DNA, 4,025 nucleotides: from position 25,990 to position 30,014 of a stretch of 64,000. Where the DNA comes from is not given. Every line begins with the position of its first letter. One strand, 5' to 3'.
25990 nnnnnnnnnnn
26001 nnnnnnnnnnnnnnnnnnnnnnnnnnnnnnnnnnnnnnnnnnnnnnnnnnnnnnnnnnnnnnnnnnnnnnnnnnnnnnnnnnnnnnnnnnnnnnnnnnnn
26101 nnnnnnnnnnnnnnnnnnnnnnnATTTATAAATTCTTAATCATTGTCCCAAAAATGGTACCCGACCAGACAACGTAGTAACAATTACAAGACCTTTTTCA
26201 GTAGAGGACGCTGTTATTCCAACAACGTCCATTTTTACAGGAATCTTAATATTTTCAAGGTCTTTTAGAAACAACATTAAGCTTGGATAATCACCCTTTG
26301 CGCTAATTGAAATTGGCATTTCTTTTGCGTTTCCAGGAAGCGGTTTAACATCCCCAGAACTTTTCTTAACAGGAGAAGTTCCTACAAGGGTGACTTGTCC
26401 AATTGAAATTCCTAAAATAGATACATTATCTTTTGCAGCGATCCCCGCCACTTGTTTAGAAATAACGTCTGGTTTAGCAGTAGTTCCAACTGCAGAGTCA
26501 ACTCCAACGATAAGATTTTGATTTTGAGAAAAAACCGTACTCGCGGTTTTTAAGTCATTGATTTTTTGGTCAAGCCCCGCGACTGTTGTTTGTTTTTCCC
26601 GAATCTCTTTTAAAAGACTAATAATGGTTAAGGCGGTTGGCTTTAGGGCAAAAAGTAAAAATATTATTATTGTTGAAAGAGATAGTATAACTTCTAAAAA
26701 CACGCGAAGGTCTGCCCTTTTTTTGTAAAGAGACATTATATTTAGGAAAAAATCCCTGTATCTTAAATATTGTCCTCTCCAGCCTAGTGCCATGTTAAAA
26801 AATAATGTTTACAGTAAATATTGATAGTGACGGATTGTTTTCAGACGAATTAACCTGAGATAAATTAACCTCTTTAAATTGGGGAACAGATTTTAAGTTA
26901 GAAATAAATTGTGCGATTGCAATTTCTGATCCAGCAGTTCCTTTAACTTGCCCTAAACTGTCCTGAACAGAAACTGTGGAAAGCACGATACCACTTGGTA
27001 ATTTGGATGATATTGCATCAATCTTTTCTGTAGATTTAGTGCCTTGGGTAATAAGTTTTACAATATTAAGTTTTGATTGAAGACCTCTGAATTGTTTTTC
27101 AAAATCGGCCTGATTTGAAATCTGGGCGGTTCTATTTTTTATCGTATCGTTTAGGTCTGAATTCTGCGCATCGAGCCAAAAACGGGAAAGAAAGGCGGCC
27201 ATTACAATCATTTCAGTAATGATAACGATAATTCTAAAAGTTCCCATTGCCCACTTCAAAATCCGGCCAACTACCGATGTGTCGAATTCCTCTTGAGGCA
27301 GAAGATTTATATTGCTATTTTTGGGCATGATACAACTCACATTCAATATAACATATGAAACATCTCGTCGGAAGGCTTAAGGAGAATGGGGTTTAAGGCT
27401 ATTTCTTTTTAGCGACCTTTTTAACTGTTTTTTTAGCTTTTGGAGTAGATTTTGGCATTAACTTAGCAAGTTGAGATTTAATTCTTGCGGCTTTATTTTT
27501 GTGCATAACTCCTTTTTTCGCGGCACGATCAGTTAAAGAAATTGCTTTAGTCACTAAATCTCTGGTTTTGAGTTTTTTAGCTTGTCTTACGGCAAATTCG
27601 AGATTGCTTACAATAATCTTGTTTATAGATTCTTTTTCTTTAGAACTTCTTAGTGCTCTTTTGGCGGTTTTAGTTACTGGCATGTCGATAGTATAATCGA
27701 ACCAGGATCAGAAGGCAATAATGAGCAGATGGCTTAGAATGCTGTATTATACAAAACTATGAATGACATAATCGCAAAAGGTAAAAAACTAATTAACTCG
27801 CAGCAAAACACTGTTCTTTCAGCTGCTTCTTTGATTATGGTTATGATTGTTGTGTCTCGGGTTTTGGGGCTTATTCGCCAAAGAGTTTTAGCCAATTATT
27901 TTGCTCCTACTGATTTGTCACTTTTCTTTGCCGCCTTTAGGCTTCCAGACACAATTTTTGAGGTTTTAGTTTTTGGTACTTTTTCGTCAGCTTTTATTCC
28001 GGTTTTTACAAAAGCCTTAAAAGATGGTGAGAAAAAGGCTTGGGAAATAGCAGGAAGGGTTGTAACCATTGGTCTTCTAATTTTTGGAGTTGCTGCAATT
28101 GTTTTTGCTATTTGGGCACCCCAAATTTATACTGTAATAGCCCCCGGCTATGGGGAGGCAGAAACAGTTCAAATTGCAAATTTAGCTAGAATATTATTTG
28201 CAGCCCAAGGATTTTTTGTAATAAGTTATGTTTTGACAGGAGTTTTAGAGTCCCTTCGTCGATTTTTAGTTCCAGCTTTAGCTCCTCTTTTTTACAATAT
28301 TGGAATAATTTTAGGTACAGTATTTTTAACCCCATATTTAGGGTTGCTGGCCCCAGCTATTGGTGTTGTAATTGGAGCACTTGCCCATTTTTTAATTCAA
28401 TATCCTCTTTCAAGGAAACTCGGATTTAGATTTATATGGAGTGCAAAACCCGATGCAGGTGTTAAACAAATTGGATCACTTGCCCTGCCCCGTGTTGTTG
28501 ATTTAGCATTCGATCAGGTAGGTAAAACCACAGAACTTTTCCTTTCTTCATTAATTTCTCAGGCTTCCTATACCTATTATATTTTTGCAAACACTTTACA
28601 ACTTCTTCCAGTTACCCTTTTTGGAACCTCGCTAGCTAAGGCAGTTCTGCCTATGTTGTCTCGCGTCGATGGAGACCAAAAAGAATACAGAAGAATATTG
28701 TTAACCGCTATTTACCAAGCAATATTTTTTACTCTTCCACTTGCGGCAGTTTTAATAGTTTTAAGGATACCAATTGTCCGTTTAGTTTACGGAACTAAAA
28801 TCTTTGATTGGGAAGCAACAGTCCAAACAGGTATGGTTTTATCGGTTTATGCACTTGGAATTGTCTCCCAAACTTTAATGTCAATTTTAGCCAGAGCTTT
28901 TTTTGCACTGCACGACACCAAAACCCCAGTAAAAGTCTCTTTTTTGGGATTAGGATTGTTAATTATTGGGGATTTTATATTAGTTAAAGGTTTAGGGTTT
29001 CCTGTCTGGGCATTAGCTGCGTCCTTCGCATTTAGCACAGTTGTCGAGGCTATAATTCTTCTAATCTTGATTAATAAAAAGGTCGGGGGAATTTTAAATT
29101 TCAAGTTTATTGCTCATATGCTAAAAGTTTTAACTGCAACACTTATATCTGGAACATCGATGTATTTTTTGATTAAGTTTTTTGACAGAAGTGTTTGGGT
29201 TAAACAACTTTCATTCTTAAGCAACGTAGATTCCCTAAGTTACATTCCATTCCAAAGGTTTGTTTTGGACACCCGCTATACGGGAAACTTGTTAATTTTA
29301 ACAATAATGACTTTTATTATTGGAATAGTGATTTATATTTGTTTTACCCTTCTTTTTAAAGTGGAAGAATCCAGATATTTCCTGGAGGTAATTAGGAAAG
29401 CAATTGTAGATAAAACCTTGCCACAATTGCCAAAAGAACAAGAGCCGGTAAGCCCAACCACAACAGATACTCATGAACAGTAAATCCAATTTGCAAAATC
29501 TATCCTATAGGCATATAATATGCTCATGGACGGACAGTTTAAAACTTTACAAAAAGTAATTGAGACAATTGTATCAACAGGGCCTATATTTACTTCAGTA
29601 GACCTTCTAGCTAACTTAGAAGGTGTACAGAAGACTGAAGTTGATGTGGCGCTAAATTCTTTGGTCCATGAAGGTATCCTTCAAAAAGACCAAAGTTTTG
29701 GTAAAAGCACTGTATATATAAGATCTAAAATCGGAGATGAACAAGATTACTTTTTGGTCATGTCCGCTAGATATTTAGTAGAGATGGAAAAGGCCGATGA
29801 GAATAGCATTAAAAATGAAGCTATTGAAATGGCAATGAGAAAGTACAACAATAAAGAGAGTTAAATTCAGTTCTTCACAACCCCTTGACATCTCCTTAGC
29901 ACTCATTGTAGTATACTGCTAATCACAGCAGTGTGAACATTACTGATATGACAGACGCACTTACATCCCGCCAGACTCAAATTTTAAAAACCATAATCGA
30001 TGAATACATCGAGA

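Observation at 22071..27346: Seven-gene operon coupling PilN/PilO-like pilus assembly proteins to an Fn3 surface protein and two hyper-cysteine-rich secreted/anchored proteins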

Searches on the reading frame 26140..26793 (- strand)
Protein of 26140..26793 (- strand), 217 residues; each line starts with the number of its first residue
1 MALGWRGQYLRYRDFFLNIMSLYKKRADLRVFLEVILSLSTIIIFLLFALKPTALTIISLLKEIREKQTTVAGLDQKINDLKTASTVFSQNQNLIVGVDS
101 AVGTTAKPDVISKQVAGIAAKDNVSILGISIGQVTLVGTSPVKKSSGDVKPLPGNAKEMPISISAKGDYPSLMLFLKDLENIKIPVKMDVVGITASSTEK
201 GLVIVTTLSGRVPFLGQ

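Call 3: search_protein_families(library=pfam, proteins=[window:26140-26793:-], max_evalue=1)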
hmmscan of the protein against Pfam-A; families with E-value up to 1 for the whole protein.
window:26140-26793:- (217 aa): 4 families
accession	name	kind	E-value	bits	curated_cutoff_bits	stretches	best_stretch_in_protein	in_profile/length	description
PF04977.20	DivIC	-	0.0056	16.9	28.9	1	41-83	3-45/80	Septum formation initiator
PF02470.25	MlaD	-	0.037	14.7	25.1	1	113-141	10-38/81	MlaD protein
PF04350.18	PilO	-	0.05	14.2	22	1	157-199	85-127/145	Pilus assembly protein, PilO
PF16888.10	YwqH-like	-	0.16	12.6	33.7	1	59-93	7-41/123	YwqH-like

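Call 24: search_protein_families(library=ncbifam, proteins=[window:26140-26793:-], max_evalue=1)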
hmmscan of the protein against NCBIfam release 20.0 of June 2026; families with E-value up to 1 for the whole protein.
window:26140-26793:- (217 aa): 1 family
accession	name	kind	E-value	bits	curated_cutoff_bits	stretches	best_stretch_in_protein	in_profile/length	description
NF004384.0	PRK05748.1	equivalog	0.034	12.7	525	1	61-137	173-248/452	replicative DNA helicase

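Call 33: search_solved_structures(query=A2, max_evalue=10, show_alignments=2)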
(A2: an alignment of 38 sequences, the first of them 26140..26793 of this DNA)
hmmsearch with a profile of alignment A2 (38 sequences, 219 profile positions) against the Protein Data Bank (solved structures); distinct sequences matched with E-value up to 10: 13.
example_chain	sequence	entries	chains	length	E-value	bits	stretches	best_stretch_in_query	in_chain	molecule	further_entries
3jc8_Oa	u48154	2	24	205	1.4e-06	31.4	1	159-205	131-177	PilO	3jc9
5uvr_A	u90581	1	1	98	0.086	15.7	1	157-195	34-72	PilO protein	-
2rjz_A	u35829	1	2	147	0.17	14.7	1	157-195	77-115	PilO protein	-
4zry_B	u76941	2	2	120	0.28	14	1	57-118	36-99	Keratin, type II cytoskeletal 1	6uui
7xfr_B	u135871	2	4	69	0.65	12.8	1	57-103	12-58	Autophagy-related protein 16-1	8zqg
2k48_A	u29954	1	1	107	0.84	12.4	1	53-121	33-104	Nucleoprotein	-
8t1i_B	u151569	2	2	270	1.1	12.1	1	59-124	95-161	Mediator of RNA polymerase II transcription subunit 4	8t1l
8qox_B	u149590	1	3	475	1.2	11.9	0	57-141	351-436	Conserved membrane protein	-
8p4y_A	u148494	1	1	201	1.8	11.3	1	60-123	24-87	Protein origami triangle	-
4c7n_B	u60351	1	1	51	1.8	11.3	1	56-97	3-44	SYNTHETIC ALPHA-HELIX, IM10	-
8qae_A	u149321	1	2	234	2.5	10.9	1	56-163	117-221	sc-apCC-6-SLLA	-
7emf_D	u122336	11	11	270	2.8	10.7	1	60-124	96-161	Mediator of RNA polymerase II transcription subunit 4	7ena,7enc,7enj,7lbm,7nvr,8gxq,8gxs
8ub3_A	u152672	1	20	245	4.3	10.1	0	77-129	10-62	DpHF7 filament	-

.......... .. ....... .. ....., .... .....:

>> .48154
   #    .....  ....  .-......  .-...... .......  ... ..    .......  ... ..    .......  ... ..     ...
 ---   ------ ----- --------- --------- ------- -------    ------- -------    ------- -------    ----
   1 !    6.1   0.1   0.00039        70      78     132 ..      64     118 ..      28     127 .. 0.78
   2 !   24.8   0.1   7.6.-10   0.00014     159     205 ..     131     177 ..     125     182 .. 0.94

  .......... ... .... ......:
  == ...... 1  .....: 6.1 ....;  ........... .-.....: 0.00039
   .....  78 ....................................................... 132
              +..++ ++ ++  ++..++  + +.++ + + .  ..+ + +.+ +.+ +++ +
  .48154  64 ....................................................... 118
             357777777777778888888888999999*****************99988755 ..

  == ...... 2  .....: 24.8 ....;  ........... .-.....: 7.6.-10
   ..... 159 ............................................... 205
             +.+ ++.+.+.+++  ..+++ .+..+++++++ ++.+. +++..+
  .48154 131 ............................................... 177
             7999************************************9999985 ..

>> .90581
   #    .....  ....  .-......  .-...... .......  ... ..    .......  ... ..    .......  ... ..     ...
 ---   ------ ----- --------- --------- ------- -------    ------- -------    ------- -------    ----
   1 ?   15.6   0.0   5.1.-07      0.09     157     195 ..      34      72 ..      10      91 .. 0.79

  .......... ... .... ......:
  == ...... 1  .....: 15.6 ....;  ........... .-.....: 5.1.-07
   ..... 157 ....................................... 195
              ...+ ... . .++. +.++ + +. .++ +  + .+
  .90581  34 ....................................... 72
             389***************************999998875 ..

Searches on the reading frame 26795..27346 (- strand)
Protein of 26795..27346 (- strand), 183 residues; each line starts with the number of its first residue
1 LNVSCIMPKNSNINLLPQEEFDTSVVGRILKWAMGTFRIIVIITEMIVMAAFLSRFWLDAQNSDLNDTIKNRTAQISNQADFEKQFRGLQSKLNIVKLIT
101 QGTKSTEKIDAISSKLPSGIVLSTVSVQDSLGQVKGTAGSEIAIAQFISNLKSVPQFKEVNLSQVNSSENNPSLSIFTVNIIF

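Call 3: search_protein_families(library=pfam, proteins=[window:26795-27346:-], max_evalue=1)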
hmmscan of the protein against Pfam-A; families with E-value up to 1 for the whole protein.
window:26795-27346:- (183 aa): 1 family
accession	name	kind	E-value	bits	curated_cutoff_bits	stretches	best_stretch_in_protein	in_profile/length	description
PF05137.18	PilN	-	5.7e-11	42.8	22.8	1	110-180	4-75/78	Fimbrial assembly protein (PilN)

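Call 24: search_protein_families(library=ncbifam, proteins=[window:26795-27346:-], max_evalue=1)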
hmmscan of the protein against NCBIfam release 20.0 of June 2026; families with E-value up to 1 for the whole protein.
window:26795-27346:- (183 aa): 1 family
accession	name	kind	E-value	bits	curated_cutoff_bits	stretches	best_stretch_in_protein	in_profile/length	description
NF003191.0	PRK04164.1-2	equivalog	0.037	13.6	179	1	26-56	22-52/200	hypothetical protein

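Call 34: search_solved_structures(query=A3, max_evalue=10, show_alignments=1)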
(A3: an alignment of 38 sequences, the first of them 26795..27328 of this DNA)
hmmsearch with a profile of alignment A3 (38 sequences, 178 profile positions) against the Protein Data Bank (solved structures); distinct sequences matched with E-value up to 10: 3.
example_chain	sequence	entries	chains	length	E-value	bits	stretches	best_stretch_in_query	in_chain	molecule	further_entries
3jc8_Na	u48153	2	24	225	1.4e-06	31.7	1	35-147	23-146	PilN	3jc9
4xa6_A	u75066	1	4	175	0.24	14.7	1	61-158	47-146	Gp7-MYH7(1777-1855)-EB1 chimera protein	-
2z6e_A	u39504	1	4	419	3.1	11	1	67-160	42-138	Disheveled-associated activator of morphogenesis 1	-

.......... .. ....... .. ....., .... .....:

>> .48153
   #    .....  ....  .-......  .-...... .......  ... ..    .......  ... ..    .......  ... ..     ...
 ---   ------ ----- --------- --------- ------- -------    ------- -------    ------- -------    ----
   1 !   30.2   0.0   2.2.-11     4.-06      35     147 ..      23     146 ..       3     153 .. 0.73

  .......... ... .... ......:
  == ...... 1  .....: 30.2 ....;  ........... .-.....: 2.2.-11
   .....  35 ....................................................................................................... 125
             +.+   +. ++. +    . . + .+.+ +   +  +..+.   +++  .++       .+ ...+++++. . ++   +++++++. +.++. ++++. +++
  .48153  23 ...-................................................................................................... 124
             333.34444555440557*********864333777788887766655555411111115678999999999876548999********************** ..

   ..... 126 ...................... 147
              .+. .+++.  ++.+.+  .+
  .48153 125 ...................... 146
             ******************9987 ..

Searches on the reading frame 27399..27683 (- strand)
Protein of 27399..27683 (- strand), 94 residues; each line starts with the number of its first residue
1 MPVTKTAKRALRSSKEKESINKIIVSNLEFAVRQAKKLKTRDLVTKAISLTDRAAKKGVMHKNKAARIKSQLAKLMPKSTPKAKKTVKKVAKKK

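Call 3: search_protein_families(library=pfam, proteins=[window:27399-27683:-], max_evalue=1)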
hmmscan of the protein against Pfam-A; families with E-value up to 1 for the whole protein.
window:27399-27683:- (94 aa): 1 family
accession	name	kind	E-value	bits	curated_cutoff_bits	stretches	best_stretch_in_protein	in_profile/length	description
PF01649.23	Ribosomal_S20p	-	2.5e-10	41.3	29.5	1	4-75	3-81/83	Ribosomal protein S20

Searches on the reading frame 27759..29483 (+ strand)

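Call 8: search_protein_families(library=pfam, proteins=[window:27759-29483:+], max_evalue=0.001)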
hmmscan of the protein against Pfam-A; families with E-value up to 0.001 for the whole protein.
window:27759-29483:+ (574 aa): 2 families
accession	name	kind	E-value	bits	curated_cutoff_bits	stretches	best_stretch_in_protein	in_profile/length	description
PF03023.19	MurJ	-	7.7e-74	249.4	27.4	1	49-480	7-441/451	Lipid II flippase MurJ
PF13440.11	Polysacc_synt_3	-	1.5e-12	47.8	23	1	108-347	56-287/293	Polysaccharide biosynthesis protein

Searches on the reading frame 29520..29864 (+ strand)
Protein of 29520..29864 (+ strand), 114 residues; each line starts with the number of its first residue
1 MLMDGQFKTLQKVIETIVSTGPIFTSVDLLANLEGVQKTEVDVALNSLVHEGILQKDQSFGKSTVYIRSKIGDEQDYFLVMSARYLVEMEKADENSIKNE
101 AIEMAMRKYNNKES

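Call 8: search_protein_families(library=pfam, proteins=[window:29520-29864:+], max_evalue=0.001)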
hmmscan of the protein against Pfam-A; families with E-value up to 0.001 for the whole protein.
window:29520-29864:+ (114 aa): 1 family
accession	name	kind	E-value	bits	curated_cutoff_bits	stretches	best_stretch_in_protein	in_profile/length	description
PF07106.19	TBPIP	-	0.00049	20.4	22.8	0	26-67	19-60/62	TBPIP/Hop2 winged helix domain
